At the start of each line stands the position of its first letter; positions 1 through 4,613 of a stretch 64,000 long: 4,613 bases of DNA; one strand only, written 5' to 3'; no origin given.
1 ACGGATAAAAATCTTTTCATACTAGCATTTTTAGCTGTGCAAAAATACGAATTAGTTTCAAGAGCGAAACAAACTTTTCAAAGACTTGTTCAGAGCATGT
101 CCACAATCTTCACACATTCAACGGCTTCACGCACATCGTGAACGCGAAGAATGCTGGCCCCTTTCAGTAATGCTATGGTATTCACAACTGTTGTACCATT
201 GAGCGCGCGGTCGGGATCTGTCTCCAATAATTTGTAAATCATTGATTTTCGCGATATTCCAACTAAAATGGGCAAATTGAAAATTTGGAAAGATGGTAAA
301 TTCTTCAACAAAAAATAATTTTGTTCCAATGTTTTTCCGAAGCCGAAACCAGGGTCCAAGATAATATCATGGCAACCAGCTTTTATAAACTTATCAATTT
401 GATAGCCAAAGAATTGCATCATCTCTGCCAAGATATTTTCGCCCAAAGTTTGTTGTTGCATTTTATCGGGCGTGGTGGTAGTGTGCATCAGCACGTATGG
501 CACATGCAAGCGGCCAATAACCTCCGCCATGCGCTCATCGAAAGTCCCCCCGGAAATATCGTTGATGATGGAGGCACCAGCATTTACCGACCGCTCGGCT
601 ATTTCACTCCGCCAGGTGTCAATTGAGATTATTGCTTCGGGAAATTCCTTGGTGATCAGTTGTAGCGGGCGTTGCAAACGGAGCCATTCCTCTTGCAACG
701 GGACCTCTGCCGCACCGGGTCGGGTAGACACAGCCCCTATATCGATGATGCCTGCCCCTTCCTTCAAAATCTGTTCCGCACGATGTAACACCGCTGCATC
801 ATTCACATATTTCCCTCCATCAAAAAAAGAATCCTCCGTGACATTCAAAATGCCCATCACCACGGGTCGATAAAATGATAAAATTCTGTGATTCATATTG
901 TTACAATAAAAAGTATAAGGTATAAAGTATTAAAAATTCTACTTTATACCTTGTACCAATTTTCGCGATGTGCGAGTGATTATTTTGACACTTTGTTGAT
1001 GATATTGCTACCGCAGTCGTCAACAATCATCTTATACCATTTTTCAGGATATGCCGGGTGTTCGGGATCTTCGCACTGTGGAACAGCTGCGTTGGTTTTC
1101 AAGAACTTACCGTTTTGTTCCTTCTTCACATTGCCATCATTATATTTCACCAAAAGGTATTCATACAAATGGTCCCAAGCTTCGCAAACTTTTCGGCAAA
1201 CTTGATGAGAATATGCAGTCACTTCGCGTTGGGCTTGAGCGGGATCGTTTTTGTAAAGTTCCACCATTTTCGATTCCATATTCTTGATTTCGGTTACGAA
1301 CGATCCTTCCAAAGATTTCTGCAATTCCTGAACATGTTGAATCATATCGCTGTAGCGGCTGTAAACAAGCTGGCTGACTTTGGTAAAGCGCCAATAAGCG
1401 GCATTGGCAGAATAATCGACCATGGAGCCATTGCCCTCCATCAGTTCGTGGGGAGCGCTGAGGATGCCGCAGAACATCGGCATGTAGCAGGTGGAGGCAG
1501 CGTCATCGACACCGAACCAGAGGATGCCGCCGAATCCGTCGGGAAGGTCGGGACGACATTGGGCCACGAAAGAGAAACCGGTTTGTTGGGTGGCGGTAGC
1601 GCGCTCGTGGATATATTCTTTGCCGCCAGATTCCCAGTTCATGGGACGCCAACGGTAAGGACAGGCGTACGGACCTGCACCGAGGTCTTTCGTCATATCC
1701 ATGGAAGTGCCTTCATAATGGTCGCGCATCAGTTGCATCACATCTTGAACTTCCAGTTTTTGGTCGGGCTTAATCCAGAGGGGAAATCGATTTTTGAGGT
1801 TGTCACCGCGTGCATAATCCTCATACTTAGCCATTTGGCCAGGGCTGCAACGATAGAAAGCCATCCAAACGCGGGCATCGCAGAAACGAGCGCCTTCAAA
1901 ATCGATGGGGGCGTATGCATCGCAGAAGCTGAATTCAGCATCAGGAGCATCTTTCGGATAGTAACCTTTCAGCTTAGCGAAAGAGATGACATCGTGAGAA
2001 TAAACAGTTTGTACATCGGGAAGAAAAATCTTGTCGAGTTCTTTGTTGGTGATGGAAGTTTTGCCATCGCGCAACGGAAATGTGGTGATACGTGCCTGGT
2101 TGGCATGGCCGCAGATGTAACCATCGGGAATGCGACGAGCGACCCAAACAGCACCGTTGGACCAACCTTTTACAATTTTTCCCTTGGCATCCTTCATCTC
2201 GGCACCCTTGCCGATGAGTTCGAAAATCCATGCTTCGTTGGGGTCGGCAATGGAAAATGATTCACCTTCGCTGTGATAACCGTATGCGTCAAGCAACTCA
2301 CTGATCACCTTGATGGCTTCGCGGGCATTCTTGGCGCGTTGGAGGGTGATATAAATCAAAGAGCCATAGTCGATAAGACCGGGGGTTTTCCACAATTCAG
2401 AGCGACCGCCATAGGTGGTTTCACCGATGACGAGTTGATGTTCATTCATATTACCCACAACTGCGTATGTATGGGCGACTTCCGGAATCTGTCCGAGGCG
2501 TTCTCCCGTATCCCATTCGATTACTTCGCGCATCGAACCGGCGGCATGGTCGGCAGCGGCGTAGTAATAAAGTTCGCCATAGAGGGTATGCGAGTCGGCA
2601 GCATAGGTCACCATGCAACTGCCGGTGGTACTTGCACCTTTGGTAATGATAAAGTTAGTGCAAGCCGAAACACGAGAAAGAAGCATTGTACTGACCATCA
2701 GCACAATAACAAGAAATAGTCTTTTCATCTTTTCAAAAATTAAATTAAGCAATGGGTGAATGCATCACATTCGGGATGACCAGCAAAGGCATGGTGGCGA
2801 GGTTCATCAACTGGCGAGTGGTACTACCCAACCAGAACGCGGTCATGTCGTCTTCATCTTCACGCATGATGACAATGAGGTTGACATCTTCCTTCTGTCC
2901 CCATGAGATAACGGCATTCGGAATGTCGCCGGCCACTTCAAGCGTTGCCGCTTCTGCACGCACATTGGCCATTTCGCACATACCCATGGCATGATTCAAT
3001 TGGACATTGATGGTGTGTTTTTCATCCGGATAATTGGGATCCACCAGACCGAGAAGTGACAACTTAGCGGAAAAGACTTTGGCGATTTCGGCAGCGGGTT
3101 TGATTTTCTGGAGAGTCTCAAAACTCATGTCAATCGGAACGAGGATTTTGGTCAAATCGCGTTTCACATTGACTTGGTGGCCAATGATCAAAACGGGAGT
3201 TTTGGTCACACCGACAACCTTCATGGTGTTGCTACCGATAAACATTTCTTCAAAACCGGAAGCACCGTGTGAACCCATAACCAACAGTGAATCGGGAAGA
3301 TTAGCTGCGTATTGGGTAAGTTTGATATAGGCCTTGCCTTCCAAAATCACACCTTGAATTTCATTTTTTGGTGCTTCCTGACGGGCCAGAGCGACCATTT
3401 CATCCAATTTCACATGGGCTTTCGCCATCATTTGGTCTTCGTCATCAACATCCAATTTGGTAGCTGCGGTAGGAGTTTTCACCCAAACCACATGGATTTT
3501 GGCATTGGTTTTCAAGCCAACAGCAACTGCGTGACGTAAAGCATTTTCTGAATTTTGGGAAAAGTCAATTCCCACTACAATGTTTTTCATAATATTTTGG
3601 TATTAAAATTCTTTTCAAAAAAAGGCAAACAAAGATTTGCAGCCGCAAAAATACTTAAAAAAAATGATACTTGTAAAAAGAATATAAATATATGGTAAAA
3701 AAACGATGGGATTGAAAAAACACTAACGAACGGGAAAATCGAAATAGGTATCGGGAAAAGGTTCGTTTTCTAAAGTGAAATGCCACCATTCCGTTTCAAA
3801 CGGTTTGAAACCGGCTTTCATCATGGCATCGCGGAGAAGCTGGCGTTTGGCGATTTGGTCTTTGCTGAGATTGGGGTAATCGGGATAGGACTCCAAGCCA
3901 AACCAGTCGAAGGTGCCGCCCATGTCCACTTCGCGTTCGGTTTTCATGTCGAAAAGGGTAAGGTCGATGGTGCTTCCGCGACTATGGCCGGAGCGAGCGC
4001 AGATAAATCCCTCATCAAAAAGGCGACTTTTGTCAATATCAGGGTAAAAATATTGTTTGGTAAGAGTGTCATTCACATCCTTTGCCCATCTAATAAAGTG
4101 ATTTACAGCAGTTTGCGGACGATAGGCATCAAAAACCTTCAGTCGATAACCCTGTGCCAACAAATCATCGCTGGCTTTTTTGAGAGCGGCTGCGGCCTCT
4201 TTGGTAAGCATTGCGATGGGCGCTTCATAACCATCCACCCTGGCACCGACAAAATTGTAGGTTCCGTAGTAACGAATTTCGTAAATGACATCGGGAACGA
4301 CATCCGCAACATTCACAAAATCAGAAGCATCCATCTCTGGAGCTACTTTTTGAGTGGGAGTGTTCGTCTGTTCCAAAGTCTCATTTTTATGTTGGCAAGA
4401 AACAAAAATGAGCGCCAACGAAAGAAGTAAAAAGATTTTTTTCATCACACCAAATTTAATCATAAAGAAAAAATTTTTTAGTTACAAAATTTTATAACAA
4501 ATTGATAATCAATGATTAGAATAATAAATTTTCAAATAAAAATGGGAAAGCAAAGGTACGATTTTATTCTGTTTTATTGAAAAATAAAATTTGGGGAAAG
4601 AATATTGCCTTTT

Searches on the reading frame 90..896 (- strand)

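Call 53: search_protein_families(library=pfam, max_evalue=0.00001, proteins=[window:90-896:-])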
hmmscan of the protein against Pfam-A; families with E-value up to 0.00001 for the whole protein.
window:90-896:- (268 aa): 1 family
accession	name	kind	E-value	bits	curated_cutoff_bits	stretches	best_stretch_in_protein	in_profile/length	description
PF00809.28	Pterin_bind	-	2.8e-72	243.7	25.5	1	14-253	1-244/244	Pterin binding enzyme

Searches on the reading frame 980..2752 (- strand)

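Call 53: search_protein_families(library=pfam, max_evalue=0.00001, proteins=[window:980-2752:-])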
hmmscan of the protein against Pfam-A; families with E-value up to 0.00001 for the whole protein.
window:980-2752:- (590 aa): 1 family
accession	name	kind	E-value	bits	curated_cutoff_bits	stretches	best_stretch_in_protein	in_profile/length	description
PF03577.20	Peptidase_C69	-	4.4e-71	240.4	23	1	30-479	1-401/402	Peptidase family C69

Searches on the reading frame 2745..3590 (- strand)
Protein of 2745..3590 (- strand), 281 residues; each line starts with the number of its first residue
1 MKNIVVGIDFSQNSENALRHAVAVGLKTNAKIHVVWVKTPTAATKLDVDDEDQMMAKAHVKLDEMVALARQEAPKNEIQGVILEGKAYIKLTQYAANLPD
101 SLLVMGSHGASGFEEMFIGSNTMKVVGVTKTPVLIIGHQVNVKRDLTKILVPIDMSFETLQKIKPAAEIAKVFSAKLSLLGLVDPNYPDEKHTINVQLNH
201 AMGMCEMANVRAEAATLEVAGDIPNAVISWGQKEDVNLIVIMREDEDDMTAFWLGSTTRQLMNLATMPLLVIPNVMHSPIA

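Call 53: search_protein_families(library=pfam, max_evalue=0.00001, proteins=[window:2745-3590:-])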
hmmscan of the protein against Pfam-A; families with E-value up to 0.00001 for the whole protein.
window:2745-3590:- (281 aa): 1 family
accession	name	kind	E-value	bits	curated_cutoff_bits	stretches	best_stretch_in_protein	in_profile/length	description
PF00582.32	Usp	-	1.8e-37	129.5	24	2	1-136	1-140/141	Universal stress protein family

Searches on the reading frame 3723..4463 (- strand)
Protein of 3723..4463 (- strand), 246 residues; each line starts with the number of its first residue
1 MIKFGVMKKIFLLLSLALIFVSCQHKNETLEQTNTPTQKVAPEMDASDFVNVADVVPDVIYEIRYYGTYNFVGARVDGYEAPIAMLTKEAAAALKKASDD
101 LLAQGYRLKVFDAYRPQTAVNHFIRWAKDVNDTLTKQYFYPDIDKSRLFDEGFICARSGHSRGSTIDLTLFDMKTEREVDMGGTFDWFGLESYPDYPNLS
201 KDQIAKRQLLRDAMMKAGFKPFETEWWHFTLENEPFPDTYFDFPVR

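Call 53: search_protein_families(library=pfam, max_evalue=0.00001, proteins=[window:3723-4463:-])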
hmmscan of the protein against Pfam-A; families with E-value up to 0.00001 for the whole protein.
window:3723-4463:- (246 aa): 1 family
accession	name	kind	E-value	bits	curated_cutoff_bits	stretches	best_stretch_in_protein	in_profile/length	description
PF01427.22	Peptidase_M15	-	2.2e-40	139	27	1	46-245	2-198/199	D-ala-D-ala dipeptidase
